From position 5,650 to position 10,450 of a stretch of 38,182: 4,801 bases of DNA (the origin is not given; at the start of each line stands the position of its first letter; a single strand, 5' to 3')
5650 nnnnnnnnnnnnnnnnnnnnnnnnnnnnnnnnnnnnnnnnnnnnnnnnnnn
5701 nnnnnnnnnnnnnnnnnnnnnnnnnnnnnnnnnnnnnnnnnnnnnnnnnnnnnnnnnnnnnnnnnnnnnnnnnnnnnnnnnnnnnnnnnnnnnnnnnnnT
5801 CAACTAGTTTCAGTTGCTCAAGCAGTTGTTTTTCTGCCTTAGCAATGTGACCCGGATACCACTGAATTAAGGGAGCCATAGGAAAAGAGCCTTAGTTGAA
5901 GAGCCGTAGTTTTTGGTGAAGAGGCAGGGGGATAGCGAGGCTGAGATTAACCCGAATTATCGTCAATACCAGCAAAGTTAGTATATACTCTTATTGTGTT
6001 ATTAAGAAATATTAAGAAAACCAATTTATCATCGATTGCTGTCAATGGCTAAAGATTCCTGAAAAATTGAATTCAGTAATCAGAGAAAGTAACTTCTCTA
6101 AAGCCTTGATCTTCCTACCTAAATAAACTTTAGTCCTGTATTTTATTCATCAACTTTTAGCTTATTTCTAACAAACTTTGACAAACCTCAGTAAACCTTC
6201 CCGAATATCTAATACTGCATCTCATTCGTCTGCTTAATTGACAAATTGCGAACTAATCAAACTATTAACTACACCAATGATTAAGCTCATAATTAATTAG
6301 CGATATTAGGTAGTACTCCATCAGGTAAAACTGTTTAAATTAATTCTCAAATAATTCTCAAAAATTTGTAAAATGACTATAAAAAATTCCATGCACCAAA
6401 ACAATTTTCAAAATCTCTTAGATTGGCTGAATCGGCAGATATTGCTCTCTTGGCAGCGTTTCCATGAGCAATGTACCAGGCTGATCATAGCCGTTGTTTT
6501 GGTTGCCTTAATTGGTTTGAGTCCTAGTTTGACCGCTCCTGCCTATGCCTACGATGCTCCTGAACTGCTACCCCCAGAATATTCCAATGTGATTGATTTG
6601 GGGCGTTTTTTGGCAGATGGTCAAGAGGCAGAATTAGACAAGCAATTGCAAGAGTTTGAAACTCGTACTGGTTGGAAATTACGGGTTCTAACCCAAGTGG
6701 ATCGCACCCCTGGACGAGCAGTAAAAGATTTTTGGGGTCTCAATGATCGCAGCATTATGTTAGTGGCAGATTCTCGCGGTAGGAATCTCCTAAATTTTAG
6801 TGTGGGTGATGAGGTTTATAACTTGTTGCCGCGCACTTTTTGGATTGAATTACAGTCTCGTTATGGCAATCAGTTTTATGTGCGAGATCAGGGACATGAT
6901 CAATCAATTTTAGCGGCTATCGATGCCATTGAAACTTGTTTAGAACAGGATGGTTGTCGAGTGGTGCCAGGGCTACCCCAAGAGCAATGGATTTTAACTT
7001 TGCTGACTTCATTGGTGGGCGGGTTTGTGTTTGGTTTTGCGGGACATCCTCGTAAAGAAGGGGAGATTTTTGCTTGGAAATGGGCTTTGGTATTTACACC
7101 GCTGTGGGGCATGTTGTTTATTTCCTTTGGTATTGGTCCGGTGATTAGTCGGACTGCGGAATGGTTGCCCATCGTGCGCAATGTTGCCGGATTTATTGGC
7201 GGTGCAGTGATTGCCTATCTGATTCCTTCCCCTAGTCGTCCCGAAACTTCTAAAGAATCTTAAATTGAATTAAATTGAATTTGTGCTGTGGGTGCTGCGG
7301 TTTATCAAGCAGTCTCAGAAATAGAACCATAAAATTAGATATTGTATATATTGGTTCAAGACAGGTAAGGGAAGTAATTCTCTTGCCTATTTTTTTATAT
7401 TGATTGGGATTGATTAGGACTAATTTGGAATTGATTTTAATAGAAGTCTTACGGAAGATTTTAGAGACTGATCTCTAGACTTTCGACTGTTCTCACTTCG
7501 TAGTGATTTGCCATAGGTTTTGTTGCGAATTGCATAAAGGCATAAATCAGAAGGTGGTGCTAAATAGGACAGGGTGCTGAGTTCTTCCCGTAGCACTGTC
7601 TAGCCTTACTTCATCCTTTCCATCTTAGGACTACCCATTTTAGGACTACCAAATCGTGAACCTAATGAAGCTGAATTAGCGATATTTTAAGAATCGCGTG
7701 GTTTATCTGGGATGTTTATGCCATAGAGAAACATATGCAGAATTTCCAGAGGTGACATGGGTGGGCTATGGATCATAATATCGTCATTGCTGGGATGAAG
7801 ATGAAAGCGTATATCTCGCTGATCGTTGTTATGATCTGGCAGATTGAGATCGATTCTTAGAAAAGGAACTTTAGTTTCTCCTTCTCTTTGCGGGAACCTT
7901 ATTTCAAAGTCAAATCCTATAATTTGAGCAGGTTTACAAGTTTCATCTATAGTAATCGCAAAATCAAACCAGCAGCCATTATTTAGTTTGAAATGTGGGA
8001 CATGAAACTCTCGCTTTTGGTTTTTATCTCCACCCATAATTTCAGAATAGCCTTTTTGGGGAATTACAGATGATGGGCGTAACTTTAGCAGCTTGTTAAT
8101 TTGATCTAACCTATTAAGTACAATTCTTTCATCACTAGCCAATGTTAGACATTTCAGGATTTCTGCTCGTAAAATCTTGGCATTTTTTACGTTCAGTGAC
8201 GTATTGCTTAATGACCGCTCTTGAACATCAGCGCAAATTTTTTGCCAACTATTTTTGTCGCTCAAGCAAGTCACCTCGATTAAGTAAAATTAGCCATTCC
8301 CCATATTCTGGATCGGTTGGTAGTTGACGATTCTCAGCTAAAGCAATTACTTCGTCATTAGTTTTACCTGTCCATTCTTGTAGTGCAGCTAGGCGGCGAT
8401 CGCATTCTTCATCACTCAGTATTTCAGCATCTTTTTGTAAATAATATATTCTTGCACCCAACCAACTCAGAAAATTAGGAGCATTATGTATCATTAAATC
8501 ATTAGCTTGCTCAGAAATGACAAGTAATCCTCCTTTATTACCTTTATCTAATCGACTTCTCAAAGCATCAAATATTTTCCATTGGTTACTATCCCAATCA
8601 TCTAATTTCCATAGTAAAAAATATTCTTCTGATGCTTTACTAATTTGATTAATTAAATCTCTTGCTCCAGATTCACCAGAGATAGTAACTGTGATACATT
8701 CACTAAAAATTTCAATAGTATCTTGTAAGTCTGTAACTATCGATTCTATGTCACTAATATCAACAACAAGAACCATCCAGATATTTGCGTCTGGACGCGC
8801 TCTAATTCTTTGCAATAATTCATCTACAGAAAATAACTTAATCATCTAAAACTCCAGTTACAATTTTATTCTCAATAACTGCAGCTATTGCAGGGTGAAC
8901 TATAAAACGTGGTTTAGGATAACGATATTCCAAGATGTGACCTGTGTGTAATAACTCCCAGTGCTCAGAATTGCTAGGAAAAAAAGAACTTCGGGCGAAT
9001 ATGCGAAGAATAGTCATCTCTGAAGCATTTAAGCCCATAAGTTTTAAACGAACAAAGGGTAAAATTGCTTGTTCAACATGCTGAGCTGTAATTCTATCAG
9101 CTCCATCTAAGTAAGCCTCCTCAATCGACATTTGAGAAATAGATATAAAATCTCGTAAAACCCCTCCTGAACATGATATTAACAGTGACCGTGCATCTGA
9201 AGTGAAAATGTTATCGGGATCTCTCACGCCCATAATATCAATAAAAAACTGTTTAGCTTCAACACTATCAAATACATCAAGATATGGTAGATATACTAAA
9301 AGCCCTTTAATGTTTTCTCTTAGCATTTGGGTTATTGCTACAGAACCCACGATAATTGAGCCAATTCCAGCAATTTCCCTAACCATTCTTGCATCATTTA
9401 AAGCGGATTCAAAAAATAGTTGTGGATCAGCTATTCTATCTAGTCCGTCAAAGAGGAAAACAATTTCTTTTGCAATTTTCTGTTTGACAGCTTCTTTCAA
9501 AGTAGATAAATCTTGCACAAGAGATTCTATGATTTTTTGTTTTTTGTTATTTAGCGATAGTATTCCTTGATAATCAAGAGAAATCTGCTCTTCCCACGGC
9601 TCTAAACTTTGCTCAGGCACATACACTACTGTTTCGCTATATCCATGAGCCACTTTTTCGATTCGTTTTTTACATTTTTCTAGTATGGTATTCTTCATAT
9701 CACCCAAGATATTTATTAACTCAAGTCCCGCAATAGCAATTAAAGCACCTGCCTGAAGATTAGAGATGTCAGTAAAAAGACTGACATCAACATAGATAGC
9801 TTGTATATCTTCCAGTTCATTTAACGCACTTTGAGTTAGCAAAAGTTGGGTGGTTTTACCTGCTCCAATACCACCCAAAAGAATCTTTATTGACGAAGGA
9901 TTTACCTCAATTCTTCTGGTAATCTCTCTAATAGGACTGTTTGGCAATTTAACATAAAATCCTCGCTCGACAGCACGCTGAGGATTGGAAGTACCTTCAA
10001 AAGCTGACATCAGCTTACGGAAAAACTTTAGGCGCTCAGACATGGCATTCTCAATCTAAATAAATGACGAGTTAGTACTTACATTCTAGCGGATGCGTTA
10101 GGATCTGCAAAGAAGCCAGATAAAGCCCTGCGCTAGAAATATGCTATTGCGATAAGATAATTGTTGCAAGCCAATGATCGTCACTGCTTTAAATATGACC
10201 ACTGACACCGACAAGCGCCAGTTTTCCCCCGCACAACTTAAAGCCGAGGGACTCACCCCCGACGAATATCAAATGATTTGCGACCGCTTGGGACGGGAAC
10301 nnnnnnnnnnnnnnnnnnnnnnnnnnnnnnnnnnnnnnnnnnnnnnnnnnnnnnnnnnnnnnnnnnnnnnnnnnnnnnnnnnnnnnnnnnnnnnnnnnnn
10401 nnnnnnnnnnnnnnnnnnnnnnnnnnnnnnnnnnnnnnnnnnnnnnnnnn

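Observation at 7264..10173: AT-rich 2.9-kb island with a compact three-gene operon (STAND/NACHT-like NTPase plus two unknown small proteins) inserted between conserved housekeeping genes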

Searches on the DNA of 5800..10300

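Call 74: search_rna_families(source=window, start=5800, end=10300, threshold=evalue, max_evalue=1)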
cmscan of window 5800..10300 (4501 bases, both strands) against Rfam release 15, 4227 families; matches with E-value up to 1: 0.
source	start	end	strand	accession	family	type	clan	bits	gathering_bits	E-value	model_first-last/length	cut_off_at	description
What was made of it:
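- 7264..7686 (.): Non-coding convergent 3' spacer between C and the TPM gene. It holds a hairpin terminator at 7363-7388 and is the synteny breakpoint. No Rfam match (call 74).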

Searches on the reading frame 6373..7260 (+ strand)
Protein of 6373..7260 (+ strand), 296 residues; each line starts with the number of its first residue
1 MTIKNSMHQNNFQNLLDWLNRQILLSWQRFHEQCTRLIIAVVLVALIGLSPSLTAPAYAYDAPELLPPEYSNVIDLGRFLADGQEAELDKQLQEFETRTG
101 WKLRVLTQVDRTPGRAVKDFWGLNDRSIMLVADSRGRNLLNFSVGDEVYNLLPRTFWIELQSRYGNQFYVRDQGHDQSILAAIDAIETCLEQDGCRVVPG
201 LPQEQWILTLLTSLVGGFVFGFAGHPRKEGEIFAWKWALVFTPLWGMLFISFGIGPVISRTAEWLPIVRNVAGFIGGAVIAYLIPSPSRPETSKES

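Call 3: search_protein_families(library=pfam, proteins=[window:6373-7260:+], max_evalue=1)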
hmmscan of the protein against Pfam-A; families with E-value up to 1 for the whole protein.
window:6373-7260:+ (296 aa): 2 families
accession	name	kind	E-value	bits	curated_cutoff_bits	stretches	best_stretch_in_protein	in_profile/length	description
PF04536.20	TPM_phosphatase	-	3.9e-08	33.8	22.1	1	73-188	1-124/125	TPM domain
PF10269.14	Tmemb_185A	-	0.038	14.1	23.1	1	232-253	6-27/252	Transmembrane Fragile-X-F protein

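Call 77: find_related_loci(query=window:6373-7260:+, collection=metagenome_contigs, flank=7000)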
Query window:6373-7260:+ (296 aa) in metagenome_contigs; peptide patterns used: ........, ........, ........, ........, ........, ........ (x = any residue, [..] = any of these).
185 stretches matched a pattern; 25 encode a relative of the query (tblastn E <= 1e-3); 25 distinct loci.
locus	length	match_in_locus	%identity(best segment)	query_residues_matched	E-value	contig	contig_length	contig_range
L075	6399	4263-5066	75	26-295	3e-138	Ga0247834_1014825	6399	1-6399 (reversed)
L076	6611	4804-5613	75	28-295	8e-138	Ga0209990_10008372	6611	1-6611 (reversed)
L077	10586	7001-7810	75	28-295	1e-137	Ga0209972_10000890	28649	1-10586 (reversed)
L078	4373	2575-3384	75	28-295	4e-140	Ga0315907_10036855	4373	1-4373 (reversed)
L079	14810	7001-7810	75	29-296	2e-137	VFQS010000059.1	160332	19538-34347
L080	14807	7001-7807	74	32-295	6e-136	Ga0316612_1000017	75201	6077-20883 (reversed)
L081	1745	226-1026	74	28-296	6e-146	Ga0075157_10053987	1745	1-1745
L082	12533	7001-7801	73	28-296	2e-134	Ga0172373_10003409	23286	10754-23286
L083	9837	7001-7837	70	16-296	1e-134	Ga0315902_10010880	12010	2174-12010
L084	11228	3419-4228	72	25-296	3e-133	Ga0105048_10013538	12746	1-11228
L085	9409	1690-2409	79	57-296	2e-132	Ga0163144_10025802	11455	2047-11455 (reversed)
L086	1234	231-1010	73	28-289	1e-144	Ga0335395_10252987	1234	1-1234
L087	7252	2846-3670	69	19-295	2e-131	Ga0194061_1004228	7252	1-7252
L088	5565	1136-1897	73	36-293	4e-130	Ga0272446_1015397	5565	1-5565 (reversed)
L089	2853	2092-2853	73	28-283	7e-134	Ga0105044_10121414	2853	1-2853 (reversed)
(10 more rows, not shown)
